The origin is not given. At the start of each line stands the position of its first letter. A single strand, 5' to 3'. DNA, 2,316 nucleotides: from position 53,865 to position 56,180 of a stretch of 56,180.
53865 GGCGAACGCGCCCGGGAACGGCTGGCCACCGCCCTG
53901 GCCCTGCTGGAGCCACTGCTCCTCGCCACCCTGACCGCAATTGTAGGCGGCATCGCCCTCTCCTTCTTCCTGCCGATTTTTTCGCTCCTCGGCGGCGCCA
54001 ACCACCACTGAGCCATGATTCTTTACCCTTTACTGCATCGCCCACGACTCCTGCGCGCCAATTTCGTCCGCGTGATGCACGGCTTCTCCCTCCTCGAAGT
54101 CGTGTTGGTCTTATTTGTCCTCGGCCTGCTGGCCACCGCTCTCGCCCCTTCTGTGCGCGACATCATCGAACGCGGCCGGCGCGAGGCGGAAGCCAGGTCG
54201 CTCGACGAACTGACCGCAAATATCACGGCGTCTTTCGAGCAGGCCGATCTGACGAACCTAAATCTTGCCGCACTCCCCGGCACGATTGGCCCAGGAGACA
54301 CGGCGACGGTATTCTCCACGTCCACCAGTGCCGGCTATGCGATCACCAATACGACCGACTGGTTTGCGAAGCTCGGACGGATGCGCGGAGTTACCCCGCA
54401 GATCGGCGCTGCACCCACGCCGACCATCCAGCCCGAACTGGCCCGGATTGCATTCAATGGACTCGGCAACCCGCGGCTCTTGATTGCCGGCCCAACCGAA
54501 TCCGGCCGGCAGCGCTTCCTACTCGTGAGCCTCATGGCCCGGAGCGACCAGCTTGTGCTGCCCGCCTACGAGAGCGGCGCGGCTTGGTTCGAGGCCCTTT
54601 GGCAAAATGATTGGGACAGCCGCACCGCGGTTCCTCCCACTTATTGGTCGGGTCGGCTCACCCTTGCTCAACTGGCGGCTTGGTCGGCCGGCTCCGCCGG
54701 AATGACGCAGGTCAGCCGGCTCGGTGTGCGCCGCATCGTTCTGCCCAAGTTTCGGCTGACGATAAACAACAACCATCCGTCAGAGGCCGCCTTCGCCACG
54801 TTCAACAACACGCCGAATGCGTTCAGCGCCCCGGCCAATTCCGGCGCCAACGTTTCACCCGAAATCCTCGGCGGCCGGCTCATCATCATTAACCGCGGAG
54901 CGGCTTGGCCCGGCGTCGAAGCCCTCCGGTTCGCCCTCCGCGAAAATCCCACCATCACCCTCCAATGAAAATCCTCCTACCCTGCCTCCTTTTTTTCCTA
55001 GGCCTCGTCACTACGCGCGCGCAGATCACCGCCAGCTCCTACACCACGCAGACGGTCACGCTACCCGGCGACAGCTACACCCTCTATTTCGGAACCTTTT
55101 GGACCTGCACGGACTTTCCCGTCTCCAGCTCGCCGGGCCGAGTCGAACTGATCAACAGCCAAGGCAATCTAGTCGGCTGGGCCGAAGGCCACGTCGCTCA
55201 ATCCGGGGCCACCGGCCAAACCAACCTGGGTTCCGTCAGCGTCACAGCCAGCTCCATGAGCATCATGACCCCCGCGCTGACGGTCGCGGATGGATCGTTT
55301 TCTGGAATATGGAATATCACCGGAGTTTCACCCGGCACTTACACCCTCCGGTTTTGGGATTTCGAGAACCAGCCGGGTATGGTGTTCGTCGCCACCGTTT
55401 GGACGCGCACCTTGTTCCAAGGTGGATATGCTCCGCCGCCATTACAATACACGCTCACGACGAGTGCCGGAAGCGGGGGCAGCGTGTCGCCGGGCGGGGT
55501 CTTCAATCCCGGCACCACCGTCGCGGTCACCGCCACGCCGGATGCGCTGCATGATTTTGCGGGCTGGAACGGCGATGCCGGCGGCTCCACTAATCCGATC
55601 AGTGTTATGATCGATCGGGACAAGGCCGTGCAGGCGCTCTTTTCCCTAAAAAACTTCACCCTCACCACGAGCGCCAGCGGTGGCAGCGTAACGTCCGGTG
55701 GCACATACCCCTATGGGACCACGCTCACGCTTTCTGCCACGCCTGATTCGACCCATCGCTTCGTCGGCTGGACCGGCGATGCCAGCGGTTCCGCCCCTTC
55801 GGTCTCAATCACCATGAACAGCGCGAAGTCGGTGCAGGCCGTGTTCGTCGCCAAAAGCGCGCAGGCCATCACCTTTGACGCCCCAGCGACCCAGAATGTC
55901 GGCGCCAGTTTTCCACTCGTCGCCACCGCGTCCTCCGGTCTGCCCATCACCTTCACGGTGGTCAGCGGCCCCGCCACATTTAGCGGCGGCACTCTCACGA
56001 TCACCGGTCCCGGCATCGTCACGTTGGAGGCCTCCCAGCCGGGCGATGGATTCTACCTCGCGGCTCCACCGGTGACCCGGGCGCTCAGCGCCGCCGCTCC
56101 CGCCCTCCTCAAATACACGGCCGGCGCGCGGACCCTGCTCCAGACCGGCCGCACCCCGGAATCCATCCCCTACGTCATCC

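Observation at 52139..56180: T2SS/type-IV-pilus components translationally coupled onto the end of a Trb-type T4SS operon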

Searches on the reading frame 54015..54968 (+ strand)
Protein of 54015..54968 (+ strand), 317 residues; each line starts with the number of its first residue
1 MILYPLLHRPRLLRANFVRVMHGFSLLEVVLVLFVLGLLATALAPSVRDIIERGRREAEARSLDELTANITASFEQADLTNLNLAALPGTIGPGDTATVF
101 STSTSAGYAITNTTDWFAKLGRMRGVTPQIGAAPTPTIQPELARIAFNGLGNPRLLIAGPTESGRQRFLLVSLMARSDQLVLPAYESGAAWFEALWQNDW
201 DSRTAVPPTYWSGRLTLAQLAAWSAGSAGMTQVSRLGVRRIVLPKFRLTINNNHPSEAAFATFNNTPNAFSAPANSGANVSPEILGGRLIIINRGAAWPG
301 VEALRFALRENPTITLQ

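Call 6: search_protein_families(library=pfam, proteins=[window:54015-54968:+], max_evalue=0.1)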
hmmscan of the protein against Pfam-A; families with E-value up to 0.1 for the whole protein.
window:54015-54968:+ (317 aa): 1 family
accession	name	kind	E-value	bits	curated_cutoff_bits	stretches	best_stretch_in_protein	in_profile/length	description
PF07963.17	N_methyl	-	0.00045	20.1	21.2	1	22-43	5-26/27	Prokaryotic N-terminal methylation motif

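Call 7: search_protein_families(library=ncbifam, proteins=[window:54015-54968:+], max_evalue=0.1)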
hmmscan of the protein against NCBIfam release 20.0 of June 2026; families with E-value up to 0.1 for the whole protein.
window:54015-54968:+ (317 aa): 4 families
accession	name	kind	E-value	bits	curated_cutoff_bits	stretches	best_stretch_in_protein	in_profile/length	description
TIGR01710.1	typeII_sec_gspG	equivalog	2.9e-05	24.1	88.85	1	22-67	1-46/134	type II secretion system major pseudopilin GspG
TIGR01708.2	typeII_sec_gspH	equivalog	0.0005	20.1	80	1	22-82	2-59/169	type II secretion system minor pseudopilin GspH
TIGR02532.1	IV_pilin_GFxxxE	domain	0.00055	19.7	16.3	1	22-43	2-23/24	prepilin-type N-terminal cleavage/methylation domain-containing protein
NF041013.1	T4P_ComGE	equivalog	0.014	15.5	49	1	22-55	4-37/83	competence type IV pilus minor pilin ComGE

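Call 63: find_homologous_proteins(query=window:54015-54965:+, max_evalue=0.00001)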
Query window:54015-54965:+ (317 aa): 379 proteins with E <= 0.00001 among 8000 candidates; the best 120 are listed.
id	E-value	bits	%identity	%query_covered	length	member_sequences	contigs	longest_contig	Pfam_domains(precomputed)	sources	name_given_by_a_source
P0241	5.9e-203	691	100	100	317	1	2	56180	-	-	-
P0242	7.6e-187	638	93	100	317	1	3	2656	-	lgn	-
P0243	3.6e-183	626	91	100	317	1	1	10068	-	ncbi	-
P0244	2.8e-175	600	85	100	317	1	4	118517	-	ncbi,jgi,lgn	ncbi:MAG: prepilin-type N-terminal cleavage/methylation domain-containing protein [Verrucomicrobiota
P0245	4.7e-175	599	85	100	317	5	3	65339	-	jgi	jgi:prepilin-type N-terminal cleavage/methylation domain-containing protein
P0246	3.6e-174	596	85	100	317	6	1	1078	-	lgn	-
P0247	1.0e-172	592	85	100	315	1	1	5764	-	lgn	-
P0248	1.6e-171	588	84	100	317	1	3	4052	-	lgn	-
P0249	3.5e-171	587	84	100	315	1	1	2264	-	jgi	jgi:prepilin-type N-terminal cleavage/methylation domain-containing protein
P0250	7.9e-170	582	83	100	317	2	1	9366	-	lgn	-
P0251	3.8e-169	580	84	100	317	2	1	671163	-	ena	-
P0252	9.9e-169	579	82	100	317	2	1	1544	-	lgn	-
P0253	2.2e-168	577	84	100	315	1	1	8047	-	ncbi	-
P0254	2.7e-167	574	82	100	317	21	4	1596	-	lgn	-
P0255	1.8e-166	571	81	100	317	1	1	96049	-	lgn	-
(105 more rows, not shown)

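Call 71: predict_structure(alignment_id=A5)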
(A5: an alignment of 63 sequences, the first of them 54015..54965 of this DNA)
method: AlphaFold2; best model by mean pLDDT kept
length: 317 residues; sequences in the alignment: 63
mean_pLDDT: 83.2   pTM: 0.75
mean pLDDT of the five models: 83.2, 82.6, 79.6, 75.5, 68.3
residues with pLDDT >= 90: 114; 70-90: 160; 50-70: 32; < 50: 11
segments of 3 or more residues with pLDDT < 50: 1-8
pLDDT, mean of each block of 10 residues (from residue 1): 44 51 69 88 80 88 94 84 67 72 84 91 92 92 92 90 89 89 89 93 90 91 86 92 88 89 79 89 83 82 84 67
secondary structure, 60 per line:
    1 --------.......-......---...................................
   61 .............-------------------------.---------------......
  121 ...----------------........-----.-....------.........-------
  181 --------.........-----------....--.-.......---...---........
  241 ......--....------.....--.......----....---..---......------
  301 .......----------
elements in order: H9-15 H17-22 H26-73 H116-123 H140-146 E155-158 E165-173 H189-197 H217-223 E236-246 E249-252 E259-263 E266-272 E277-280 E289-294 E301-307

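Call 73: fold_search(model_id=the predicted structure, library=pdb)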
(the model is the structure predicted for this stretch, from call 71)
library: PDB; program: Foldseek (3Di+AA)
matches with E <= 10: 199; with E <= 0.001: 0
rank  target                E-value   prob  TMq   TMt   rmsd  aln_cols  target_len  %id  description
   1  6nal_A                1.0e-01  0.12  0.16  0.11  21.9       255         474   13  Crystal Structure of Gram Negative Toxin (released 2019-12-04)
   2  6nal_B                1.4e-01  0.14  0.17  0.12  19.0       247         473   12  Crystal Structure of Gram Negative Toxin (released 2019-12-04)
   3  5aod                  1.4e-01  0.10  0.14  0.10  18.1       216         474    9  Crystal structure of wild type pneumolysin. (released 2016-10-05)
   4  5imw_B                1.8e-01  0.09  0.15  0.11  20.2       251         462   10  Trapped Toxin (released 2016-08-24)
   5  3f79_B                2.2e-01  0.08  0.12  0.16  17.9       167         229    7  Structure of pseudo-centered cell crystal form of the C-terminal phosphatase domain of P. aeruginosa RssB (released 2009-11-24)
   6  7wvh_D                3.0e-01  0.07  0.15  0.11  18.9       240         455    9  Structure of NAD+ glycohydrolase/Streptolysin O complex from Group A streptococcus (released 2023-02-15)
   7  5imw_A                3.1e-01  0.08  0.16  0.12  19.8       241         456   10  Trapped Toxin (released 2016-08-24)
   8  5imy_A                3.3e-01  0.03  0.11  0.08  22.0       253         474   11  Trapped Toxin (released 2016-08-24)
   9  4bik_A                3.5e-01  0.09  0.16  0.11  17.4       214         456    8  Structure of a disulfide locked mutant of Intermedilysin with human CD59 (released 2013-05-08)
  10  5dim                  3.5e-01  0.09  0.16  0.11  22.2       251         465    9  Mutant toxin in 'native' space group (released 2016-11-09)
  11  5ucg_A                4.2e-01  0.11  0.15  0.14  17.9       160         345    8  Structure of the PP2C Phosphatase Domain and a Fragment of the Regulatory Domain of the Cell Fate Determinant SpoIIE f (released 2017-05-31)
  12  5ucg_B                4.2e-01  0.09  0.14  0.13  18.6       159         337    8  Structure of the PP2C Phosphatase Domain and a Fragment of the Regulatory Domain of the Cell Fate Determinant SpoIIE f (released 2017-05-31)
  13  4qqq                  4.2e-01  0.06  0.13  0.09  17.6       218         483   12  Crystal structure of pneumolysin from Streptococcus pneumoniae, in complex with mannose as a component of cell membrane (released 2015-07-22)
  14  5aof                  5.4e-01  0.06  0.14  0.10  18.5       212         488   11  Crystal structure of pneumolysin deletion mutant Delta146_147. (released 2016-10-05)
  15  6ku3_A                5.7e-01  0.02  0.08  0.08  20.5       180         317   14  Crystal structure of gibberellin 2-oxidase3 (GA2ox3)in rice (released 2020-05-13)
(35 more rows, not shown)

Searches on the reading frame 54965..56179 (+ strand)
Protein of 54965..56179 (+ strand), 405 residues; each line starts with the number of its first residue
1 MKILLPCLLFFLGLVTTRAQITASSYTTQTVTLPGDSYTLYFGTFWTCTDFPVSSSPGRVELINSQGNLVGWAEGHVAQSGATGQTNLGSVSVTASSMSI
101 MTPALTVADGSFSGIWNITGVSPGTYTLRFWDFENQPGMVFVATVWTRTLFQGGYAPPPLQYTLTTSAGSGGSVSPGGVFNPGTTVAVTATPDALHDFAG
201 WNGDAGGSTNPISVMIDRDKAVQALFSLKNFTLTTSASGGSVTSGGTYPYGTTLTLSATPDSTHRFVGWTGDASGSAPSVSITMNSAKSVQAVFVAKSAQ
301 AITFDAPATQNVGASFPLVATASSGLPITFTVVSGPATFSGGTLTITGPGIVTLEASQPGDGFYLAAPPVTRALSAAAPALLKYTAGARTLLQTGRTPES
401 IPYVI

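Call 6: search_protein_families(library=pfam, proteins=[window:54965-56179:+], max_evalue=0.1)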
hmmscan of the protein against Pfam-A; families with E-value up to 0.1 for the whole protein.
window:54965-56179:+ (405 aa): 3 families
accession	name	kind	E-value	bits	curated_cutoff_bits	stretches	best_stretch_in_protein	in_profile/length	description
PF18998.6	Flg_new_2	-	6.1e-27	93.9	23.6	2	232-297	2-72/73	Divergent InlB B-repeat domain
PF09479.16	Flg_new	-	0.00015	22.2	27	1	231-283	1-52/65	Listeria-Bacteroides repeat domain (List_Bact_rpt)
PF14686.12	fn3_3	-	0.032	14.4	24.4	0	111-132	34-53/75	Polysaccharide lyase family 4, domain II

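Call 7: search_protein_families(library=ncbifam, proteins=[window:54965-56179:+], max_evalue=0.1)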
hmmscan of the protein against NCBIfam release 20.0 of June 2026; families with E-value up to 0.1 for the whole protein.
window:54965-56179:+ (405 aa): 1 family
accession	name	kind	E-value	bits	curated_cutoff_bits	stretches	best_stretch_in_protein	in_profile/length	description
TIGR02543.1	List_Bact_rpt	repeat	1.8e-05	25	20.95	0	266-286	8-28/44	TIGR02543 family repeat protein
